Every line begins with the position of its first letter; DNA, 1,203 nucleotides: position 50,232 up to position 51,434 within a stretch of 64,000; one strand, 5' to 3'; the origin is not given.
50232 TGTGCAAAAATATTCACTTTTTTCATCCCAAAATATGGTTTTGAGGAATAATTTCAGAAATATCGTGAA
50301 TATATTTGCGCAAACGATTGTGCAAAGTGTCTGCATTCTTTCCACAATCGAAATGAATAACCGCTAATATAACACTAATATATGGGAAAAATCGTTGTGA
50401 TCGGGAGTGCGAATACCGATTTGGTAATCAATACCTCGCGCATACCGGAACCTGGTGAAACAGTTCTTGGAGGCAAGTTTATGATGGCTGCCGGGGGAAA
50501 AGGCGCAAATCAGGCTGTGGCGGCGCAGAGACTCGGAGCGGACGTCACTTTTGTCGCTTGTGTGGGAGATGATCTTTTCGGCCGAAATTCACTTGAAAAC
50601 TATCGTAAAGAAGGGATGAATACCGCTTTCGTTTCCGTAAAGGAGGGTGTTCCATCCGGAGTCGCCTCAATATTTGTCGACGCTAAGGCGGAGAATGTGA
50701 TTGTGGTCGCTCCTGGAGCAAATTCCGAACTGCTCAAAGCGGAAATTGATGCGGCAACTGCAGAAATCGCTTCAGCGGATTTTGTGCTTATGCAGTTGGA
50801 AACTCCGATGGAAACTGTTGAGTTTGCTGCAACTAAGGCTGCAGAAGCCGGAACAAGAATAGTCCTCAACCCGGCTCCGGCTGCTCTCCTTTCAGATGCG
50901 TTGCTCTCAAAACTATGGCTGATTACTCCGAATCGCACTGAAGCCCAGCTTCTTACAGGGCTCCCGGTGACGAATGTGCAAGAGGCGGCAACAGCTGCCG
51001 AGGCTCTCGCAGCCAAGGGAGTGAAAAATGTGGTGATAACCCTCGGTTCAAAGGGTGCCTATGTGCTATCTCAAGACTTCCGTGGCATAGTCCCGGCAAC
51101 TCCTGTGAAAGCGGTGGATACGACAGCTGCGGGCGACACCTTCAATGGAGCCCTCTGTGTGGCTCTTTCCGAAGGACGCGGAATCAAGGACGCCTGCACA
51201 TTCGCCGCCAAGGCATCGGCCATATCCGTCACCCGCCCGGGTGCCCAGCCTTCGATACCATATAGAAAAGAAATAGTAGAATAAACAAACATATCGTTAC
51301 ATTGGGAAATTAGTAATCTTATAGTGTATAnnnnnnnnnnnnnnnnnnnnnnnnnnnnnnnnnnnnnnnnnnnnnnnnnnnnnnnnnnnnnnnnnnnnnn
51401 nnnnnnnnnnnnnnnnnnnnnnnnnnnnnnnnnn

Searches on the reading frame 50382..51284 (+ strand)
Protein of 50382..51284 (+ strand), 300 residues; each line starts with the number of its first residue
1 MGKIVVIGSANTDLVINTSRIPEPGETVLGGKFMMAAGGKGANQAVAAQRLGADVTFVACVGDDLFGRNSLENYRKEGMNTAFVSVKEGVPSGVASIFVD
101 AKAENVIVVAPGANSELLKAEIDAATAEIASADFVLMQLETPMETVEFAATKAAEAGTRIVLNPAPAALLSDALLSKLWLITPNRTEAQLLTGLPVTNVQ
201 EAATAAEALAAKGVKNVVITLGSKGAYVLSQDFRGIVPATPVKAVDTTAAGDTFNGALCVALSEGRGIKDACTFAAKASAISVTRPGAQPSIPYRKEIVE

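Call 6: search_protein_families(library=pfam, proteins=[window:50382-51284:+])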
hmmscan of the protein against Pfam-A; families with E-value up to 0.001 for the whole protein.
window:50382-51284:+ (300 aa): 2 families
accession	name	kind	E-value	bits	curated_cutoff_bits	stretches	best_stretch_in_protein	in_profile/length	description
PF00294.29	PfkB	-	2.2e-74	251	25.8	1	1-293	1-300/302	pfkB family carbohydrate kinase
PF08543.17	Phos_pyr_kin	-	2.4e-11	43.9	27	1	161-276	103-225/246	Phosphomethylpyrimidine kinase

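Call 9: search_protein_families(library=ncbifam, proteins=[window:50382-51284:+])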
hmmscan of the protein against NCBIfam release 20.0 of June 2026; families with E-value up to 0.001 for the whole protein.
window:50382-51284:+ (300 aa): 33 families (the best 25 are shown)
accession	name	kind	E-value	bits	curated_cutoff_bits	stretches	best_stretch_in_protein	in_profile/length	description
NF008353.0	PRK11142.1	equivalog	1.7e-112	375.9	341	1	1-299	2-300/307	ribokinase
TIGR02152.1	D_ribokin_bact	equivalog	6.4e-112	373.7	299.65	1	4-299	1-297/298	ribokinase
TIGR03168.1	1-PFK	subfamily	4.3e-30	104.7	216.4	1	13-289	11-288/305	hexose kinase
TIGR03828.1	pfkB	equivalog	1.9e-28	99.4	292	1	13-289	11-288/305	1-phosphofructokinase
TIGR04382.1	myo_inos_iolC_N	equivalog_domain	6.1e-28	98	300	1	5-298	5-305/309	5-dehydro-2-deoxygluconokinase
NF053626.1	RibKinHalex1628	equivalog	5.6e-23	81.8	330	1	1-291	1-281/293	ATP-dependent ribose-1-phosphate kinase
NF041134.1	R1P_kin_Thcocales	equivalog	2.9e-22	79.4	500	1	4-293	3-273/291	ADP-dependent ribose-1-phosphate kinase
NF007416.0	PRK09954.1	equivalog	1.6e-21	76.6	561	1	4-283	60-340/362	sugar kinase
NF040938.1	KDG_KDGal_kin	equivalog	3.3e-21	75.7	400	1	37-298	29-299/305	bifunctional 2-dehydro-3-deoxygluconokinase/2-dehydro-3-deoxygalactonokinase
TIGR02198.1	rfaE_dom_I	equivalog_domain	8e-21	74.5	345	1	3-289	9-303/315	D-glycero-beta-D-manno-heptose-7-phosphate kinase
NF006957.1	PRK09434.1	equivalog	5.1e-20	72.2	450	2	197-297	194-301/302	fructokinase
NF041320.1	pfkB_Halo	equivalog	2.1e-19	70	400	1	13-289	12-283/302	1-phosphofructokinase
NF049991.1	TagKinase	equivalog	3.2e-18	65.6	420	1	48-288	51-301/321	tagatose kinase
NF007068.0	PRK09513.1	equivalog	1.1e-17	64.2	432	1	11-285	13-288/312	1-phosphofructokinase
NF007355.0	PRK09850.1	equivalog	1.9e-17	63.3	540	1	4-283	7-287/313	pseudouridine kinase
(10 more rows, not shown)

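Call 31: find_encoding_contigs(protein=window:50382-51284:+, flank=10000, max_places=10)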
Protein window:50382-51284:+ (300 aa): 11 contigs read that carry it; 3 places shown.
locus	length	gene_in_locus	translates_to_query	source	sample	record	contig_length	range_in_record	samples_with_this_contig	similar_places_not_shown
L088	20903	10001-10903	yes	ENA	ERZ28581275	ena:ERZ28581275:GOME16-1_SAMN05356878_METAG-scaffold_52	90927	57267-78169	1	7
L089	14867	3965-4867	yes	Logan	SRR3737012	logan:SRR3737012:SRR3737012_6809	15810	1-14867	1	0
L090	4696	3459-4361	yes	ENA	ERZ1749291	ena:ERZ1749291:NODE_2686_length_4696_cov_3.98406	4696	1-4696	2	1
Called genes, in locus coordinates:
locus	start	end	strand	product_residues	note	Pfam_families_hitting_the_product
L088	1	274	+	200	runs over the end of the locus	PF00281:Ribosomal_L5, PF00673:Ribosomal_L5_C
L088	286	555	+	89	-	PF00253:Ribosomal_S14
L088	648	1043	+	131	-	PF00410:Ribosomal_S8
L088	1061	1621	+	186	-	PF00347:Ribosomal_L6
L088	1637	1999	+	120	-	PF00861:Ribosomal_L18p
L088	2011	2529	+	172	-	PF00333:Ribosomal_S5, PF03719:Ribosomal_S5_C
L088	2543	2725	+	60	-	PF00327:Ribosomal_L30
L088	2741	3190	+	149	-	PF00828:Ribosomal_L27A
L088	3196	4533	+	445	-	PF00344:SecY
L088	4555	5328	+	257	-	PF00557:Peptidase_M24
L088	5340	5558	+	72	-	PF01176:eIF-1a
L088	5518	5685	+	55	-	PF00444:Ribosomal_L36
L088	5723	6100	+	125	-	PF00416:Ribosomal_S13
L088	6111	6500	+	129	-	PF00411:Ribosomal_S11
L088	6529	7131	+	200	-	PF00163:Ribosomal_S4, PF01479:S4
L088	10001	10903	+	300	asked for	PF00294:PfkB, PF08543:Phos_pyr_kin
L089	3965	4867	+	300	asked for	PF00294:PfkB, PF08543:Phos_pyr_kin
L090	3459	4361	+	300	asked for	PF00294:PfkB, PF08543:Phos_pyr_kin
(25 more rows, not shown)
